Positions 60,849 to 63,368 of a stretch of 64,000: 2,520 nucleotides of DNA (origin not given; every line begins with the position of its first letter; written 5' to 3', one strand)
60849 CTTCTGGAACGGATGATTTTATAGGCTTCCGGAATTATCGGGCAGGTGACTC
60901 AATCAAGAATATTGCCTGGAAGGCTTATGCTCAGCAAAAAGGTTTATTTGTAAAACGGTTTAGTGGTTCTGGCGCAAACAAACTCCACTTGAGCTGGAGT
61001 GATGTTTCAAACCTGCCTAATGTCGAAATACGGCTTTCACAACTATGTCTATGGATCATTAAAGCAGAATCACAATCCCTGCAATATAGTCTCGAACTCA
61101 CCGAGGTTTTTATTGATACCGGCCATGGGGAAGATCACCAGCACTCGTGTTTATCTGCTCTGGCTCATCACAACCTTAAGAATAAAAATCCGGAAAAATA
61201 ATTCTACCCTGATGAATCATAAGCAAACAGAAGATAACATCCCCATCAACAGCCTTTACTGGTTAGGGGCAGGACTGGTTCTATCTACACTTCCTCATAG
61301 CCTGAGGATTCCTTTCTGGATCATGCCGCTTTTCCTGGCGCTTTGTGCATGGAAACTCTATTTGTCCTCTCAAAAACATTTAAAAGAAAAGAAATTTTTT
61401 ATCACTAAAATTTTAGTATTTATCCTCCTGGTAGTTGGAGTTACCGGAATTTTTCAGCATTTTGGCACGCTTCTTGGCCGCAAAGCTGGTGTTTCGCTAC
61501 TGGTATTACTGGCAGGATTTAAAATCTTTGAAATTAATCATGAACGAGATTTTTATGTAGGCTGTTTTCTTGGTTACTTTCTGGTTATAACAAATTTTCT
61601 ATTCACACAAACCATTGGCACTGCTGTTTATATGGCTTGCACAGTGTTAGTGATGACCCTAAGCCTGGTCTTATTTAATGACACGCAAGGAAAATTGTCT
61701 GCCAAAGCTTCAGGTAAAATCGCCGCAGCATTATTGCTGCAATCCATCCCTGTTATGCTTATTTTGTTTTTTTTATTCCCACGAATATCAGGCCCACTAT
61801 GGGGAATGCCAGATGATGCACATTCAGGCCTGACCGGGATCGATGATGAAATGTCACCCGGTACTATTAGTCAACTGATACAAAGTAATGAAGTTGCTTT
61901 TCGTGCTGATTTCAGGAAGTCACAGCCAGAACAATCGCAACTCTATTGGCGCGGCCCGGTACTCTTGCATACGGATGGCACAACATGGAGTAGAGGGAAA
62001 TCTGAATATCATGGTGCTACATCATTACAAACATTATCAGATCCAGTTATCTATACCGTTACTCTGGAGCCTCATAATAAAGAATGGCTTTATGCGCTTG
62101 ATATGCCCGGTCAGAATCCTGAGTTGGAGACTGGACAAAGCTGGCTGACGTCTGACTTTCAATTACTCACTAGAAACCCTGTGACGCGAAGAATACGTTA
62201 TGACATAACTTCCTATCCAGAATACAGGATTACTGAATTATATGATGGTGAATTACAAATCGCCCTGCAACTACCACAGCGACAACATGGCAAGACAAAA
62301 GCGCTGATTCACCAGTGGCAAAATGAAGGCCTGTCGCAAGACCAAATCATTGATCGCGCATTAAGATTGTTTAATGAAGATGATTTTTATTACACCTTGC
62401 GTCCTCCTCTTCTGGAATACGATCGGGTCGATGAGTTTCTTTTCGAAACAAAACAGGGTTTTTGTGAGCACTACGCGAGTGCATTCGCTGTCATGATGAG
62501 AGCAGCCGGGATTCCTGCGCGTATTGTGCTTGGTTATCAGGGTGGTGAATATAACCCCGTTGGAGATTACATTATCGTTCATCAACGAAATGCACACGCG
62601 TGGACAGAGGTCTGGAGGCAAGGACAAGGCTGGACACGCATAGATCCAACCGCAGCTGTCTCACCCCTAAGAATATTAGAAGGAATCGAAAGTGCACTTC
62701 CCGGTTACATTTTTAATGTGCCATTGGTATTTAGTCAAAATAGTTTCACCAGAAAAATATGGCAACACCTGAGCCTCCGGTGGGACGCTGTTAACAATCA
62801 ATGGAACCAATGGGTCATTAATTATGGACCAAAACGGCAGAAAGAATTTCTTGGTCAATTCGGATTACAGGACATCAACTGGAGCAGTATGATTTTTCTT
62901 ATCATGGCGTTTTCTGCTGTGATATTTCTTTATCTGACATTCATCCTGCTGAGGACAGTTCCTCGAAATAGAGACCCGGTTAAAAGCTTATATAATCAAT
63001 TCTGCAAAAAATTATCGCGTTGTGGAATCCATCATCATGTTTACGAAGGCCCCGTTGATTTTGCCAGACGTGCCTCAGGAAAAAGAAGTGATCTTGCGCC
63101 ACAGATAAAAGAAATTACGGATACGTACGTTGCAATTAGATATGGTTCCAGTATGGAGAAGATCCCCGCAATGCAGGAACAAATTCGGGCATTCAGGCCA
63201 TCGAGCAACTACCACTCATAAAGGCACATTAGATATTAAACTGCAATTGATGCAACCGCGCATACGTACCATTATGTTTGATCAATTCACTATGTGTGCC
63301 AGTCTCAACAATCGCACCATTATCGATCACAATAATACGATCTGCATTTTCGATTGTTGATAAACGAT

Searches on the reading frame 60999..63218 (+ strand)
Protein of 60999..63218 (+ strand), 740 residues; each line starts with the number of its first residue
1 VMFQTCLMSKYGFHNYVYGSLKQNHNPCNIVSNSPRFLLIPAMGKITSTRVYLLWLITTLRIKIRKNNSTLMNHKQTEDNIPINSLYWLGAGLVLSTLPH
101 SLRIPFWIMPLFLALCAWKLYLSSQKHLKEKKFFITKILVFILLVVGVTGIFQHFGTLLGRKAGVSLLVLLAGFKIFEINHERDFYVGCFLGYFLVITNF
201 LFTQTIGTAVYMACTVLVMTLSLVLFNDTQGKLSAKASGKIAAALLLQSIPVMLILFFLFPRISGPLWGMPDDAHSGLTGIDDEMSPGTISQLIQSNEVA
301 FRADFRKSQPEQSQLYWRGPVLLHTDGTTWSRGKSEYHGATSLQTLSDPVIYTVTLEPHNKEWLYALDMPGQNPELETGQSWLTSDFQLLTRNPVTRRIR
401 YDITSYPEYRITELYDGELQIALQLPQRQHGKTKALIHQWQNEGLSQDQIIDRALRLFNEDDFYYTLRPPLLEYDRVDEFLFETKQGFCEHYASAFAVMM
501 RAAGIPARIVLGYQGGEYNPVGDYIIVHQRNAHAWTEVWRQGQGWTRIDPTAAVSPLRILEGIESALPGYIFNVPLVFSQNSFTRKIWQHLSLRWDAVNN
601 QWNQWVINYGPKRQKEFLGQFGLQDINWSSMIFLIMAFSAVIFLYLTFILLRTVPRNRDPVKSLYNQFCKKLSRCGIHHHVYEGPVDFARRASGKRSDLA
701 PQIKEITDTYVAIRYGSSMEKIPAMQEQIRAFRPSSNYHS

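Call 53: search_protein_families(library=pfam, proteins=[window:60999-63218:+], max_evalue=0.00001)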
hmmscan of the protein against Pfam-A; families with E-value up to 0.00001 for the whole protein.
window:60999-63218:+ (740 aa): 3 families
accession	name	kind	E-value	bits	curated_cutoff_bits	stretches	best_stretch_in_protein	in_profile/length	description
PF11992.13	TgpA_N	-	1.6e-78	264.4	30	1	89-410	2-331/333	TgpA N-terminal domain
PF01841.26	Transglut_core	-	6e-24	84.8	23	1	452-550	16-108/108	Transglutaminase-like superfamily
PF13559.11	DUF4129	-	2.5e-08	34.3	24.8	1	664-717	1-53/69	Domain of unknown function (DUF4129)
